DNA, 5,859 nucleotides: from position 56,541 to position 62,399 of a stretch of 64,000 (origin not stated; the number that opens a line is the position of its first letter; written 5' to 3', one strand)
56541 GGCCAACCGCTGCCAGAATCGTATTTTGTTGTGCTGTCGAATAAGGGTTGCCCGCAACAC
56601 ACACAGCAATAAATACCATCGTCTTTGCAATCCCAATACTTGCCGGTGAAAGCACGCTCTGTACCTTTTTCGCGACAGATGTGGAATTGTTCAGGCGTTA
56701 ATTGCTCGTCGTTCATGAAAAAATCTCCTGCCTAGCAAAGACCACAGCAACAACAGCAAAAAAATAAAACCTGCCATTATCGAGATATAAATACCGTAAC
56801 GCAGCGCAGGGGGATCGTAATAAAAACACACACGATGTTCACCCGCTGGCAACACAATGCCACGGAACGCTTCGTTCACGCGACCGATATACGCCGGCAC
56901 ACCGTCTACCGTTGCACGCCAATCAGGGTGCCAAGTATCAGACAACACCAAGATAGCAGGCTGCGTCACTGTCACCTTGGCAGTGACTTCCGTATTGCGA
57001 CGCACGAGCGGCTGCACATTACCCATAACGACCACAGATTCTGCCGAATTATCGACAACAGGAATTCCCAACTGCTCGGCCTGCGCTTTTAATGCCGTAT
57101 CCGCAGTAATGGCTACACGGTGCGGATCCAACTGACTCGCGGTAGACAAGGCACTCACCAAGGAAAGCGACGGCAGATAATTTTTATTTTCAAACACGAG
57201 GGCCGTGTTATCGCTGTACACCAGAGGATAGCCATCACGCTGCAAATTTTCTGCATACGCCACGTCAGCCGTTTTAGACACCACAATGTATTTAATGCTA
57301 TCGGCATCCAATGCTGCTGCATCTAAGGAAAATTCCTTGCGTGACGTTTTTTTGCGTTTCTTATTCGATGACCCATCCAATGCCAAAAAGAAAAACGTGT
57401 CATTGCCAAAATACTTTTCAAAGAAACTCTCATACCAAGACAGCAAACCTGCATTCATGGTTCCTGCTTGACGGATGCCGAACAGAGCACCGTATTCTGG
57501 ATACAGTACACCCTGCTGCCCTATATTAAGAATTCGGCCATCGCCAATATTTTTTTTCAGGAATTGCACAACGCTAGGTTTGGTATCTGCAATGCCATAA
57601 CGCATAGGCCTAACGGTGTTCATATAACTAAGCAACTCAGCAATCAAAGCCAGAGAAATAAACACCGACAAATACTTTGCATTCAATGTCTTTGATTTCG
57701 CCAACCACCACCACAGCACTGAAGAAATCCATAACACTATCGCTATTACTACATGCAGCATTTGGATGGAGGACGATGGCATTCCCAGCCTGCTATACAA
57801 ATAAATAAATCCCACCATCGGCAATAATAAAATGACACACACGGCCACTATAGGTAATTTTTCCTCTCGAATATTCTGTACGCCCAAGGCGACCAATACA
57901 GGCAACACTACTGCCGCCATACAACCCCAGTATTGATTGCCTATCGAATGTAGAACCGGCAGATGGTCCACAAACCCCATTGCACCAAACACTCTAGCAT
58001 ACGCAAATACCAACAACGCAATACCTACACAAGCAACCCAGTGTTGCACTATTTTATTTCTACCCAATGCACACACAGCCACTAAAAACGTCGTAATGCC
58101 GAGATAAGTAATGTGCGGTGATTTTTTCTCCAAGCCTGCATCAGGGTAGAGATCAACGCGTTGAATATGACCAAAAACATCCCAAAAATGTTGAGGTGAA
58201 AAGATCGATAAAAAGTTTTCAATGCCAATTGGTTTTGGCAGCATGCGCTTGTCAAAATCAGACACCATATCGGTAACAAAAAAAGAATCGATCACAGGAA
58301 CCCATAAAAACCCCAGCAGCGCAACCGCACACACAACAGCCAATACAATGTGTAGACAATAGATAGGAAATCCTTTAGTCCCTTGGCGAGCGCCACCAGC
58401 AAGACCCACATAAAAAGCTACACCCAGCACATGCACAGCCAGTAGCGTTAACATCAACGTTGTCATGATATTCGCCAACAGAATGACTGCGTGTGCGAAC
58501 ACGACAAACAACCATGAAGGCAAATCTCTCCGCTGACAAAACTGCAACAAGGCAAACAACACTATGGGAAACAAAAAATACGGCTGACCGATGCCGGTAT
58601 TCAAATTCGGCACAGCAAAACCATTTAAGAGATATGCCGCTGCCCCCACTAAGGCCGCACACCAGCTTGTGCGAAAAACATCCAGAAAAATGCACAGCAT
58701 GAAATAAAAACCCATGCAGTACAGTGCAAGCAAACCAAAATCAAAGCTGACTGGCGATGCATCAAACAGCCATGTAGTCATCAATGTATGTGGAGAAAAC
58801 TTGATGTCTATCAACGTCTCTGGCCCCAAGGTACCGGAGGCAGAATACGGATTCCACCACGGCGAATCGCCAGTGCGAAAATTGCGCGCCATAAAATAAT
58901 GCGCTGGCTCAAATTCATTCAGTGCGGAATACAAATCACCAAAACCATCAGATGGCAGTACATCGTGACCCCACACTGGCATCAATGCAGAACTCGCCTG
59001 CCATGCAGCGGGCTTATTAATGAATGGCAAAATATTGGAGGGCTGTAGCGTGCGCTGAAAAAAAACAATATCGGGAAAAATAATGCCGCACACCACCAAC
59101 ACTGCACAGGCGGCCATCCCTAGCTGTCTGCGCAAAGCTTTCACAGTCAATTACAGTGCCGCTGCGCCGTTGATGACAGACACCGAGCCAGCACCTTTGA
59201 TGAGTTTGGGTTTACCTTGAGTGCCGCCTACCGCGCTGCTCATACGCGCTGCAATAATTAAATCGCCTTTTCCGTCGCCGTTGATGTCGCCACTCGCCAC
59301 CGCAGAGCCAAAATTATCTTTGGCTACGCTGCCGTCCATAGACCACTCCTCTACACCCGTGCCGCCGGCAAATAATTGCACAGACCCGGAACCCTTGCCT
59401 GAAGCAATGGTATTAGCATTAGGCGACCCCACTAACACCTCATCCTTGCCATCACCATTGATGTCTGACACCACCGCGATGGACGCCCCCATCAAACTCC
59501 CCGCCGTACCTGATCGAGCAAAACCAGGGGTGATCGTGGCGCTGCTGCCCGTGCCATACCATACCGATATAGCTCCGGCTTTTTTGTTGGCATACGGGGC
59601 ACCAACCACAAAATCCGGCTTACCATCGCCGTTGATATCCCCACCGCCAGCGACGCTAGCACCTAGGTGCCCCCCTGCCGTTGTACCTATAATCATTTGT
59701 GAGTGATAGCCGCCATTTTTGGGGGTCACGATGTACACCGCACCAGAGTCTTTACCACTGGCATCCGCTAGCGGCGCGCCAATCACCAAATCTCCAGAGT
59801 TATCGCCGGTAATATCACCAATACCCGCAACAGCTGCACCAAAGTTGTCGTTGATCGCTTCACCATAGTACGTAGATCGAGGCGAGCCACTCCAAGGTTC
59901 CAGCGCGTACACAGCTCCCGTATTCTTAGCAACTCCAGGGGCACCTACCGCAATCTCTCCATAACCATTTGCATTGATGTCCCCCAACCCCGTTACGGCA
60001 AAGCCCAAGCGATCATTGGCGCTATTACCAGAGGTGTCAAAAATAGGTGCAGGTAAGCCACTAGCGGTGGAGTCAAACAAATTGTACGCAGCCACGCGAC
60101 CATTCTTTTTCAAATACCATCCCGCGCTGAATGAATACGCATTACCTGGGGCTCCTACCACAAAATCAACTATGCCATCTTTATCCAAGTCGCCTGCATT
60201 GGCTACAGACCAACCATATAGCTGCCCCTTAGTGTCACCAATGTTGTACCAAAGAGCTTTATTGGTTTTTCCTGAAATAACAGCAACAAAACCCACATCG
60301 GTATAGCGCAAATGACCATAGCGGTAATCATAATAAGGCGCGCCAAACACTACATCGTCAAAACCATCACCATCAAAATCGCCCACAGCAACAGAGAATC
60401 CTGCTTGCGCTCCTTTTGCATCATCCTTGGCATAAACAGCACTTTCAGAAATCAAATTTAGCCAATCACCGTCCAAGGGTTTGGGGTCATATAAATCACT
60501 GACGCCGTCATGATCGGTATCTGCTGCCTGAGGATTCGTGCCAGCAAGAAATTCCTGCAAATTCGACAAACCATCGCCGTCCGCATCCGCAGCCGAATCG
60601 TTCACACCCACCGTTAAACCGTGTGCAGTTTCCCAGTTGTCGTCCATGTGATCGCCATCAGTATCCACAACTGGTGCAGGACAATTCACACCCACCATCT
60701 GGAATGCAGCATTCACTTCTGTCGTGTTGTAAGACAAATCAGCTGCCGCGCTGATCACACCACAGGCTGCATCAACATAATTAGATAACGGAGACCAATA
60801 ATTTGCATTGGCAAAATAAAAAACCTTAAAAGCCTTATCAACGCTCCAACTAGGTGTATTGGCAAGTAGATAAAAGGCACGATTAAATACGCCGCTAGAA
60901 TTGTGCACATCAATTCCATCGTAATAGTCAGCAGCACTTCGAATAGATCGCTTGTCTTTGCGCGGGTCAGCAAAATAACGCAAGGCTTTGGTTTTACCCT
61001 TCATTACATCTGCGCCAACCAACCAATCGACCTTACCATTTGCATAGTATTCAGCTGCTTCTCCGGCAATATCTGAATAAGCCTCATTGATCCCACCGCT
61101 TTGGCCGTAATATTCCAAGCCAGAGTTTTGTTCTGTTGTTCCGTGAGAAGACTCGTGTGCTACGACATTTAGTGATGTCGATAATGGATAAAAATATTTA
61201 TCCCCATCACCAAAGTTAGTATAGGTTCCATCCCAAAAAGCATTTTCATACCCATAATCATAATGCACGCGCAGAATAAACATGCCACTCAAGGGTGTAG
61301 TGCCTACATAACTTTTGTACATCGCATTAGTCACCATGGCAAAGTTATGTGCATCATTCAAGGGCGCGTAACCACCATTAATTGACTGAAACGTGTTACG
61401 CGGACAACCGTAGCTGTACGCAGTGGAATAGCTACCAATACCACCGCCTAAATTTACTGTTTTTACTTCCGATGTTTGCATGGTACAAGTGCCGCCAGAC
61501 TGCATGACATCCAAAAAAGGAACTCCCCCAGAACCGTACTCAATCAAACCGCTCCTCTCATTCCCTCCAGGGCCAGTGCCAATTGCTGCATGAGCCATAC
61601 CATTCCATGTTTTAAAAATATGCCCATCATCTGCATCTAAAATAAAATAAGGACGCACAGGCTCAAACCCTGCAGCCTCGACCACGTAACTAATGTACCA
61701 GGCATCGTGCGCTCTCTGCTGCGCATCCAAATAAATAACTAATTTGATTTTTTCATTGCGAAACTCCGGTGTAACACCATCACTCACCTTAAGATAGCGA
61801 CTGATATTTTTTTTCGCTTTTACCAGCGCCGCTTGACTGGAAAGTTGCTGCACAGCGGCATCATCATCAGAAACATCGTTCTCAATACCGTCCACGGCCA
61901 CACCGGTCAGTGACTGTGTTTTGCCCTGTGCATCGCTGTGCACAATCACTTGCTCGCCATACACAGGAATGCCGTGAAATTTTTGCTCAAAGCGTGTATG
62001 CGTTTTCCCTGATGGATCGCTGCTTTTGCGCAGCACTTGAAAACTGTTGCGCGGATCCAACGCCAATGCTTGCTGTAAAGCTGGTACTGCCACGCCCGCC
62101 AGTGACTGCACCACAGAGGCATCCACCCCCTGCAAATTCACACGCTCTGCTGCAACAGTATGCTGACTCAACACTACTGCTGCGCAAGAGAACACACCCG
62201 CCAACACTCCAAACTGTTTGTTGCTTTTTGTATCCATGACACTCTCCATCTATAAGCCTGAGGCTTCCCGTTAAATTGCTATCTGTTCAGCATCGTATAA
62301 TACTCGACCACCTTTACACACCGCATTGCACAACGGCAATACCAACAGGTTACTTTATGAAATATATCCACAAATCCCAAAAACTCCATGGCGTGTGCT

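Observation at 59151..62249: Elastase-like protease fused to a complete integrin-alpha-like 7-blade propeller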

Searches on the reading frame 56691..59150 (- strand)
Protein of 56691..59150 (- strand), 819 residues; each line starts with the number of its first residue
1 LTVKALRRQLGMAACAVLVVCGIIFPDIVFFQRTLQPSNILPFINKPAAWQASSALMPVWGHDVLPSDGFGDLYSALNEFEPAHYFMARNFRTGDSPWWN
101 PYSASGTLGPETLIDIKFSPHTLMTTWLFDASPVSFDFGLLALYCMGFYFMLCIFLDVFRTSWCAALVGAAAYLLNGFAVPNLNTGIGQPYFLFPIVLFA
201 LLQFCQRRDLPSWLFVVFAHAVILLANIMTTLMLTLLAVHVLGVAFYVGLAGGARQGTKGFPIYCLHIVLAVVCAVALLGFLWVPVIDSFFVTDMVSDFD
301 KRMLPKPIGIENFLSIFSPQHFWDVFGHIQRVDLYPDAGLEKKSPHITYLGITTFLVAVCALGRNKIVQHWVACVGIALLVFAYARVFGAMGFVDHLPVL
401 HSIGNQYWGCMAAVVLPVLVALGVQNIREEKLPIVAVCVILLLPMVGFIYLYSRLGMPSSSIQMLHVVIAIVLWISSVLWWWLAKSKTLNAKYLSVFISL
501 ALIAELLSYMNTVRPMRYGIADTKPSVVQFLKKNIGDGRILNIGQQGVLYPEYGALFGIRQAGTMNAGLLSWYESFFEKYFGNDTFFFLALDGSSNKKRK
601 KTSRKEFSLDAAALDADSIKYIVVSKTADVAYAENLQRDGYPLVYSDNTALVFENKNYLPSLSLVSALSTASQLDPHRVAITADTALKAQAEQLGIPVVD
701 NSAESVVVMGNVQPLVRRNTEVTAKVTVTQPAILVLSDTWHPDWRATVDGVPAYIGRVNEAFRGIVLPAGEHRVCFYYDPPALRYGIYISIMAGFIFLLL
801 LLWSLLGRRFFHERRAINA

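Call 9: search_protein_families(library=pfam, proteins=[window:56691-59150:-], max_evalue=0.001)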
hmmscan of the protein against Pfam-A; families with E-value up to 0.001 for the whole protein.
window:56691-59150:- (819 aa): 1 family
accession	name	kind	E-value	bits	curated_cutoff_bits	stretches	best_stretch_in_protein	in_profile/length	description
PF09586.16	YfhO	-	1.8e-09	37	28.5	1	717-790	761-835/835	Bacterial membrane protein YfhO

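Call 61: search_protein_families(library=ncbifam, proteins=[window:56694-59150:-], max_evalue=0.1)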
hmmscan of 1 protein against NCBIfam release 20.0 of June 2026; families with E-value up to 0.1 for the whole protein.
window:56694-59150:- (819 aa): 2 families
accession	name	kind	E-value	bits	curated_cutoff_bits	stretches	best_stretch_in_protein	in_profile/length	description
NF047590.1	GlcsyltransPgfM2Strep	equivalog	0.00036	18.8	1500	1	719-799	794-874/884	glycosyltransferase PgfM2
NF047589.1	GlcsyltransPgfM1Strep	equivalog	0.00048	18.3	1400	1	718-798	867-948/955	glycosyltransferase PgfM1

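Call 62: search_solved_structures(query=window:56694-59150:-, max_evalue=1)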
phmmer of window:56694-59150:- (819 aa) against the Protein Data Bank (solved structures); distinct sequences matched with E-value up to 1: 0.

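Call 69: find_homologous_proteins(query=window:56694-59117:-, max_evalue=0.00001)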
Query window:56694-59117:- (808 aa): 27 proteins with E <= 0.00001 among 8000 candidates.
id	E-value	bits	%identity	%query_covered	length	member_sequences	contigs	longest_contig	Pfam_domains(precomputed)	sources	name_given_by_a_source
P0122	0.0e+0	1747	100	94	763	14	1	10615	PF09586.17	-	-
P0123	0.0e+0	1288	69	100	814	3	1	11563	PF09586.17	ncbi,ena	-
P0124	0.0e+0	1276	68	100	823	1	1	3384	PF09586.17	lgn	-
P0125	0.0e+0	1266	68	99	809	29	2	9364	PF09586.17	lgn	-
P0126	0.0e+0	1263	68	100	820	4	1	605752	PF09586.17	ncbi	ncbi:MAG: YfhO family protein [Pseudomonadales bacterium]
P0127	0.0e+0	1215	66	99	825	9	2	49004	PF09586.17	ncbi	-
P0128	1.1e-275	935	54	97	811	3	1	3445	PF09586.17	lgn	-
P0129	6.5e-253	860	50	99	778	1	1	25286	PF09586.17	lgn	-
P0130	1.7e-250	852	51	95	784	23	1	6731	PF09586.17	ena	-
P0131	9.1e-244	829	49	96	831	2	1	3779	PF09586.17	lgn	-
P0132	3.0e-238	811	49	97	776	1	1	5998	PF09586.17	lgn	-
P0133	4.1e-236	804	49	96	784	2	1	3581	PF09586.17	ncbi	-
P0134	2.5e-216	739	46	96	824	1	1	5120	PF09586.17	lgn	-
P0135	8.7e-144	499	49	57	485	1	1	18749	-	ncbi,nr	ncbi:MAG TPA: hypothetical protein VLB90_03410, partial [Pseudomonadales bacterium]|nr:hypothetical 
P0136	1.6e-95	339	32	93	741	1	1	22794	PF09586.17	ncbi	-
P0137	2.5e-74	269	29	99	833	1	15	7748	PF09586.17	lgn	-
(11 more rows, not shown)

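Call 70: find_encoding_contigs(protein=P0136, flank=6000, max_places=2)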
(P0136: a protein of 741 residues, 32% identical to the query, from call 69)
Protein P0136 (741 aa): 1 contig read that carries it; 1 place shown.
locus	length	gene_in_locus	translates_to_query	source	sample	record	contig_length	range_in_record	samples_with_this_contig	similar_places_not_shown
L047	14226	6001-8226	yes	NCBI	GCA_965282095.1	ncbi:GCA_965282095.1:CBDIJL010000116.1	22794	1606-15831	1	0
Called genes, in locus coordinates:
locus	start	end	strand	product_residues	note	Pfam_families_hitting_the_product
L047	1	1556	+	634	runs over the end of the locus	-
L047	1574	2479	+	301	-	PF00512:HisKA, PF02518:HATPase_c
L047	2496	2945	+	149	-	PF00072:Response_reg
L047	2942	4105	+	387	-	PF00072:Response_reg, PF00512:HisKA, PF13581:HATPase_c_2, PF02518:HATPase_c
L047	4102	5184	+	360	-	PF00072:Response_reg, PF02518:HATPase_c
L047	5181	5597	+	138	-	PF13581:HATPase_c_2, PF02518:HATPase_c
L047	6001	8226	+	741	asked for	PF09586:YfhO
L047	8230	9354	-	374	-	-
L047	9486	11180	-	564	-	PF13004:BACON (weak), PF13946:DUF4214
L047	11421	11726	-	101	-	-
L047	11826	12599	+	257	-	PF00005:ABC_tran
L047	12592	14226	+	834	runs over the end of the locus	PF02861:Clp_N, PF13191:AAA_16 (weak), PF00004:AAA, PF17871:AAA_lid_9, PF00004:AAA, PF07724:AAA_2, PF07728:AAA_5, PF10431:ClpB_D2-small, +8 more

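Call 71: find_encoding_contigs(protein=P0137, flank=6000, max_places=2)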
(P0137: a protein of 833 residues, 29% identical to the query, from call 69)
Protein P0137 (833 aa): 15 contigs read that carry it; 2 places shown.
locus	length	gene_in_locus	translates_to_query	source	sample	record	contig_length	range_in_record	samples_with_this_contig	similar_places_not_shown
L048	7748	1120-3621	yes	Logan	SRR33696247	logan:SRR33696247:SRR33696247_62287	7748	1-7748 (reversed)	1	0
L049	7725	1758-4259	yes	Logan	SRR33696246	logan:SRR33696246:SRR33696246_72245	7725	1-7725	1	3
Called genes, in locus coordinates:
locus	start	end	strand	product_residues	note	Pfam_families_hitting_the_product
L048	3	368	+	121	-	?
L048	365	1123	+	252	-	PF12730:ABC2_membrane_4 (weak)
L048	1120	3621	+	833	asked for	PF09586:YfhO (faint)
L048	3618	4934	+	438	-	PF01554:MatE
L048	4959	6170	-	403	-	PF00583:Acetyltransf_1 (weak), PF13527:Acetyltransf_9, PF17668:Acetyltransf_17, PF13530:SCP2_2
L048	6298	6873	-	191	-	-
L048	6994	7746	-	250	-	?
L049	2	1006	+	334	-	?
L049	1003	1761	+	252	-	PF12730:ABC2_membrane_4 (weak)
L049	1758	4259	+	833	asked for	PF09586:YfhO (faint)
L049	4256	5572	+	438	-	PF01554:MatE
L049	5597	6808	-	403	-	PF00583:Acetyltransf_1 (weak), PF13527:Acetyltransf_9, PF17668:Acetyltransf_17, PF13530:SCP2_2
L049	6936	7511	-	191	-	-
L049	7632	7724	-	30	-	?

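Call 85: predict_structure(alignment_id=A3)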
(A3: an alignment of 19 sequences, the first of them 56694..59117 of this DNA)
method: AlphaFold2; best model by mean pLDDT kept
length: 808 residues; sequences in the alignment: 19
mean_pLDDT: 76.4   pTM: 0.81
mean pLDDT of the five models: 76.4, 76.2, 71.4, 69.0, 68.8
residues with pLDDT >= 90: 213; 70-90: 357; 50-70: 142; < 50: 96
segments of 3 or more residues with pLDDT < 50: 31-41, 55-68, 93-96, 284-290, 310-335, 573-593, 802-808
pLDDT, mean of each block of 10 residues (from residue 1): 78 79 62 44 53 47 46 74 62 50 73 75 80 90 94 93 76 69 94 92 95 81 93 92 77 94 93 76 50 63 66 40 35 56 91 87 94 85 77 77 94 93 89 82 69 73 87 85 89 77 65 77 86 63 70 56 74 45 39 62 88 81 88 89 91 87 81 91 82 65 82 92 86 90 89 92 89 91 93 71 42
secondary structure, 60 per line:
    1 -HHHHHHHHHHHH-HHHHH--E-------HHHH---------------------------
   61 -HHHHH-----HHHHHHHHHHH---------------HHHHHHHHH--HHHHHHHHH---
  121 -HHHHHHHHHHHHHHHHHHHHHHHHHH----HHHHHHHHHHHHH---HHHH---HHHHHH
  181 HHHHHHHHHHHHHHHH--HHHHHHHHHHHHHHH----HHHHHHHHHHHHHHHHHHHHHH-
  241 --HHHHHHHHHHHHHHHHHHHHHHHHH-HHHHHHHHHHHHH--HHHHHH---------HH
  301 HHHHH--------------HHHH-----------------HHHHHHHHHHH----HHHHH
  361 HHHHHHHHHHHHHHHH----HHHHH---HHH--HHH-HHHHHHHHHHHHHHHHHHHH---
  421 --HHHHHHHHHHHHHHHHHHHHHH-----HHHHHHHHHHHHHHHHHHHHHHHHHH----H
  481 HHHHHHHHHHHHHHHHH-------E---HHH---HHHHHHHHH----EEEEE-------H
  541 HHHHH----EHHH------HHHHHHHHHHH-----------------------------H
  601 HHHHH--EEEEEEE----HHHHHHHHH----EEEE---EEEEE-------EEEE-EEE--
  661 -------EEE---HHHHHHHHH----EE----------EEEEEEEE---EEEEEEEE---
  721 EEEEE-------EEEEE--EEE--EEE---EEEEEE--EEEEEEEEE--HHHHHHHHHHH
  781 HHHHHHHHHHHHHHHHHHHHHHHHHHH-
elements in order (helices of 4 or more, strands of 3 or more residues): H2-13 H15-19 H30-33 H62-66 H72-82 H98-106 H109-117 H122-147 H152-164 H168-171 H175-196 H199-213 H218-239 H243-267 H269-281 H284-289 H299-305 H320-323 H341-351 H356-376 H381-385 H398-417 H423-444 H450-475 H480-497 H515-523 E528-532 H540-545 H560-570 H600-605 E608-614 H619-627 E632-635 E639-643 E651-654 E656-658 E668-670 H674-682 E699-706 E710-717 E721-725 E733-737 E740-742 E745-747 E751-756 E759-767 H770-807

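Call 88: fold_search(model_id=the predicted structure, library=pdb)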
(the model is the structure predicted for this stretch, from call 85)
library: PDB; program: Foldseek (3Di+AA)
matches with E <= 10: 429; with E <= 0.001: 13
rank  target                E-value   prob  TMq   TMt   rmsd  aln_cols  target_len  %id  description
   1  6w98_A                4.7e-07  1.00  0.36  0.24  21.8       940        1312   11  Single-Particle Cryo-EM Structure of Arabinofuranosyltransferase AftD from Mycobacteria (released 2020-05-13)
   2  6wby                  1.8e-06  1.00  0.35  0.24  21.7       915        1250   12  Single-Particle Cryo-EM Structure of Arabinofuranosyltransferase AftD from Mycobacteria, Mutant R1389S Class 2 (released 2020-05-13)
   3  6wbx                  1.3e-05  1.00  0.33  0.22  22.2       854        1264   11  Single-Particle Cryo-EM Structure of Arabinofuranosyltransferase AftD from Mycobacteria, Mutant R1389S Class 1 (released 2020-05-13)
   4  6gxc_A                4.2e-05  1.00  0.26  0.29  18.7       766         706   10  Bacterial oligosaccharyltransferase PglB in complex with an inhibitory peptide and a reactive lipid-linked oligosaccha (released 2018-11-14)
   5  5f15                  5.2e-05  1.00  0.34  0.46  10.4       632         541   13  Crystal Structure of ArnT from Cupriavidus metallidurans bound to Undecaprenyl phosphate (released 2016-02-17)
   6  5ogl_A                6.1e-05  1.00  0.27  0.29  15.0       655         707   10  Structure of bacterial oligosaccharyltransferase PglB in complex with an acceptor peptide and an lipid-linked oligosac (released 2017-10-25)
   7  5ezm                  2.1e-04  1.00  0.32  0.43  11.5       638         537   13  Crystal Structure of ArnT from Cupriavidus metallidurans in the apo state (released 2016-02-17)
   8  7oci_F                5.3e-04  1.00  0.30  0.36  14.0       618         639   10  Cryo-EM structure of yeast Ost6p containing oligosaccharyltransferase complex (released 2022-02-16)
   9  7bvc_A                5.3e-04  1.00  0.29  0.23  22.5       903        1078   10  Cryo-EM structure of Mycobacterium smegmatis arabinosyltransferase EmbA-EmbB-AcpM2 in complex with ethambutol (released 2020-04-29)
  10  8age_A                7.2e-04  1.00  0.30  0.36  13.8       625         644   10  Structure of yeast oligosaccharylransferase complex with acceptor peptide bound (released 2022-12-07)
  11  7bvh_A                8.8e-04  0.99  0.27  0.22  23.2       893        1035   12  Crystal structure of arabinosyltransferase EmbC2-AcpM2 complex from Mycobacterium smegmatis complexed with di-arabinos (released 2020-04-29)
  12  3rce_A                9.2e-04  0.99  0.26  0.29  18.8       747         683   11  Bacterial oligosaccharyltransferase PglB (released 2011-06-15)
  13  7bvc_B                9.2e-04  0.99  0.27  0.22  20.7       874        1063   11  Cryo-EM structure of Mycobacterium smegmatis arabinosyltransferase EmbA-EmbB-AcpM2 in complex with ethambutol (released 2020-04-29)
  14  6ezn_F                2.4e-03  1.00  0.29  0.34  15.2       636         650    9  Cryo-EM structure of the yeast oligosaccharyltransferase (OST) complex (released 2018-01-17)
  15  6x0o                  2.7e-03  0.96  0.24  0.20  20.7       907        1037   10  Single-Particle Cryo-EM Structure of Arabinosyltransferase EmbB from Mycobacterium smegmatis (released 2020-06-10)
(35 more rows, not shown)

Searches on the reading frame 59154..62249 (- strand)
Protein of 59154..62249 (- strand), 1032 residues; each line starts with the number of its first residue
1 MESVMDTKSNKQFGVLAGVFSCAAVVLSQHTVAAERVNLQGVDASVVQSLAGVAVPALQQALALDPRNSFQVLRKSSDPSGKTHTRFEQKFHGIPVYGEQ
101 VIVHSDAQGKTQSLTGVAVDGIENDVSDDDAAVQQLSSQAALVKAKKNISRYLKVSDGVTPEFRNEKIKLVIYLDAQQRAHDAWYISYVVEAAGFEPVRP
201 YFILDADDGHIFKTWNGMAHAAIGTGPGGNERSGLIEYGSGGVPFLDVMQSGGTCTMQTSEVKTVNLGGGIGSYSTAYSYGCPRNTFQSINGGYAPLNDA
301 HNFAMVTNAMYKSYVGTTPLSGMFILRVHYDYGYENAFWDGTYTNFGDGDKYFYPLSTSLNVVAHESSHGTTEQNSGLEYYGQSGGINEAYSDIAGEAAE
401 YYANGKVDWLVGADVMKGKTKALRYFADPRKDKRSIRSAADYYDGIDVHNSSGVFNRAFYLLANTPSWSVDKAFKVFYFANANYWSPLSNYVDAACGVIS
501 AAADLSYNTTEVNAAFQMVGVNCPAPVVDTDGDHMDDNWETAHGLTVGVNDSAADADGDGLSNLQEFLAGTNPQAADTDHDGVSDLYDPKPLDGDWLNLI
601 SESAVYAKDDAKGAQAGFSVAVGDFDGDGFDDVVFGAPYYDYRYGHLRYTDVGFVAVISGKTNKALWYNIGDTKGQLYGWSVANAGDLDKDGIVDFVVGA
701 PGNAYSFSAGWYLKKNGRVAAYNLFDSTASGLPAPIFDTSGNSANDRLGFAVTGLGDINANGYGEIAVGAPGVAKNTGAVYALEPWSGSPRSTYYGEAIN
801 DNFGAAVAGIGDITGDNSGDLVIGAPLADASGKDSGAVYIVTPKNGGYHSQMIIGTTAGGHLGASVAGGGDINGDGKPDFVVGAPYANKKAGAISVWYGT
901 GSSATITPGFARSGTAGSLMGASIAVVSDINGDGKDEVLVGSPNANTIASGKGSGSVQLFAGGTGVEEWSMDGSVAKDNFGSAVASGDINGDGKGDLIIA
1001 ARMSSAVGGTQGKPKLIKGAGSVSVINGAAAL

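Call 4: search_protein_families(library=pfam, proteins=[window:59154-62249:-], max_evalue=0.1)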
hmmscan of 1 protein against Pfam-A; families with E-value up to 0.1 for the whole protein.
window:59154-62249:- (1032 aa): 9 families
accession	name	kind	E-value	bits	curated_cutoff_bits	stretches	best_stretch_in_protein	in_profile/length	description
PF01839.29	FG-GAP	-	4.5e-50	167.3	22.1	7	863-897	2-37/37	FG-GAP repeat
PF02868.21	Peptidase_M4_C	-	6.4e-38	130.7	24.4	1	376-521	1-165/165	Thermolysin metallopeptidase, alpha-helical domain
PF01447.24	Peptidase_M4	-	6.3e-24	85.5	22.4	1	241-373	9-145/145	Thermolysin metallopeptidase, catalytic domain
PF13517.12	FG-GAP_3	-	3.9e-16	59.8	26.9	4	871-940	1-61/61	FG-GAP-like repeat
PF07504.19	FTP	-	4.4e-15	55.7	21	1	69-116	2-49/51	Fungalysin/Thermolysin Propeptide Motif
PF14312.12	FG-GAP_2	-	0.0017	19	23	1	800-840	15-48/49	FG-GAP repeat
PF18884.5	TSP3_bac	-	0.0087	16.3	25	1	555-574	1-20/22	Bacterial TSP3 repeat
PF21955.1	CarG-like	-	0.07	13.7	28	0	987-1004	8-25/144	Carbapenem resistance protein CarG-like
PF12256.14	TcdB_toxin_midN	-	0.074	12.8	24.8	0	612-643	22-53/181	Insecticide toxin TcdB middle/N-terminal region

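Call 5: search_protein_families(library=ncbifam, proteins=[window:59154-62249:-], max_evalue=0.1)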
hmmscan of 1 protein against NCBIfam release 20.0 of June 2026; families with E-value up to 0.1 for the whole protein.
window:59154-62249:- (1032 aa): 5 families
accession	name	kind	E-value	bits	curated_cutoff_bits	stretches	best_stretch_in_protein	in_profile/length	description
NF045902.1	MetaloprotProALeg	equivalog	9.2e-114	381.1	900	1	17-522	6-534/539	zinc metalloprotease ProA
NF047971.1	ThermolysLepto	equivalog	2.8e-09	35.7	1350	1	356-515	429-610/776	M4 family metalopeptidase thermolysin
NF047539.1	XAC2610_fam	domain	0.00013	22.4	35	0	870-897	4-31/89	XAC2610-related protein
NF047639.1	throspo3_MtsD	equivalog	0.00044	18.5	800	1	525-579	478-533/651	cell-cell cohesion protein MtsD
NF042425.1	Amuc_1099_fam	equivalog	0.0032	17.1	50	1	538-576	111-150/321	Amuc_1099 family pilus-like system protein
